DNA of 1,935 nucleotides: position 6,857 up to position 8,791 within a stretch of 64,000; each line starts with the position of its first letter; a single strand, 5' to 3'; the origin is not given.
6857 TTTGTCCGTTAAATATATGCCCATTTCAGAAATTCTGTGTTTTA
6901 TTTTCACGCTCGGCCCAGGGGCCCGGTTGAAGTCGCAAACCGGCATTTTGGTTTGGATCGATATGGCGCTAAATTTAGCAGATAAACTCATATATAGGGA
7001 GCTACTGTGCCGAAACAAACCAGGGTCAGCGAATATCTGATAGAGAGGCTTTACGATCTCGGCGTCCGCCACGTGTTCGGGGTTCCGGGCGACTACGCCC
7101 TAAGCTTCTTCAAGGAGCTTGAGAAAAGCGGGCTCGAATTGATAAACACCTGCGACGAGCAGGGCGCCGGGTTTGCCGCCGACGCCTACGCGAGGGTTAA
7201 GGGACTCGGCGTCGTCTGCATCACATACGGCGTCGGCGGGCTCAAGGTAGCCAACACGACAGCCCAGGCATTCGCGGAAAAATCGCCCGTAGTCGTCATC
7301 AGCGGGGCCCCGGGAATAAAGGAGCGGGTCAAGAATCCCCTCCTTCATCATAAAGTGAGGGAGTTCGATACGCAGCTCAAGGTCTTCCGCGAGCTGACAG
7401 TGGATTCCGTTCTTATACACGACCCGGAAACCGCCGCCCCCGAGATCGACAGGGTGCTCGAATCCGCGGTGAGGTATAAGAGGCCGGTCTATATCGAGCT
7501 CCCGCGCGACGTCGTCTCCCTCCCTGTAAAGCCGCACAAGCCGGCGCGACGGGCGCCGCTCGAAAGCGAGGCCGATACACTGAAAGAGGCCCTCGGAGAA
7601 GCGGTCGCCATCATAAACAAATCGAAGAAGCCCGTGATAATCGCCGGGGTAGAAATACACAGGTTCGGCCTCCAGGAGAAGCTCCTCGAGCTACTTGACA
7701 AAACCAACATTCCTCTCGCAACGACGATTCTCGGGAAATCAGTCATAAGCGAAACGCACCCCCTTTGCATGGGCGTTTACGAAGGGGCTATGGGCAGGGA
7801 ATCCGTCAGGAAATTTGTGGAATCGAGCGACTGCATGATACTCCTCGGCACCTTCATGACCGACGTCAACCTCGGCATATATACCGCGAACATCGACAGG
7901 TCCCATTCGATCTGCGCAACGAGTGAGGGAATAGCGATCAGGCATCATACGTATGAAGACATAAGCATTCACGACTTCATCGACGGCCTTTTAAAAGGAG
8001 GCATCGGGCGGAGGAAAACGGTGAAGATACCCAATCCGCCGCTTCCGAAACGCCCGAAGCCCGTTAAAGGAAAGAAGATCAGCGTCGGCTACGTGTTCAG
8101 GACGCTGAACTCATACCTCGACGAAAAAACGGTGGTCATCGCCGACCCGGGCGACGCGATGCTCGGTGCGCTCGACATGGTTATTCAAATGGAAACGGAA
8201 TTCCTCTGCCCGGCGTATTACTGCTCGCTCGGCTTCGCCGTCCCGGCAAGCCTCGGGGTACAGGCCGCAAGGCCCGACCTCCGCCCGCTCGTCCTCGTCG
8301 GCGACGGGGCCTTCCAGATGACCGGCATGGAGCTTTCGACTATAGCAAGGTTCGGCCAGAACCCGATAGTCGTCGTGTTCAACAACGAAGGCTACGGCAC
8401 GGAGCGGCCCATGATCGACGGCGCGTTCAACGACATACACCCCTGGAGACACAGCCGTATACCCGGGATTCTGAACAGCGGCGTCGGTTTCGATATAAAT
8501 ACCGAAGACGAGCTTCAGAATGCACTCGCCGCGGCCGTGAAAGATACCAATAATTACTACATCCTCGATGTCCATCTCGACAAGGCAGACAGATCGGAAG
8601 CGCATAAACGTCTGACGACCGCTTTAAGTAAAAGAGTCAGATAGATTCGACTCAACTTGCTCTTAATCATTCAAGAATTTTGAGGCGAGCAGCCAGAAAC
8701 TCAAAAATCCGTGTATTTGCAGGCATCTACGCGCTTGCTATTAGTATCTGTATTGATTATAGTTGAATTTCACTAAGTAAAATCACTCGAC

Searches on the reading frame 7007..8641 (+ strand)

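Call 8: search_protein_families(library=pfam, proteins=[window:7007-8641:+], max_evalue=0.01)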
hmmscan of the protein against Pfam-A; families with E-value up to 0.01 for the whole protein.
window:7007-8641:+ (545 aa): 3 families
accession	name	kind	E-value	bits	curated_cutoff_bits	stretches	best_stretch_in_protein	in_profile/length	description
PF02776.23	TPP_enzyme_N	-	5.6e-30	104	26.8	1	6-109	2-107/119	Thiamine pyrophosphate enzyme, N-terminal TPP binding domain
PF00205.28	TPP_enzyme_M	-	3.1e-25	88.9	30.4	1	198-315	3-120/137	Thiamine pyrophosphate enzyme, central domain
PF02775.26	TPP_enzyme_C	-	2.7e-20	73.2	21.9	1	394-519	16-148/151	Thiamine pyrophosphate enzyme, C-terminal TPP binding domain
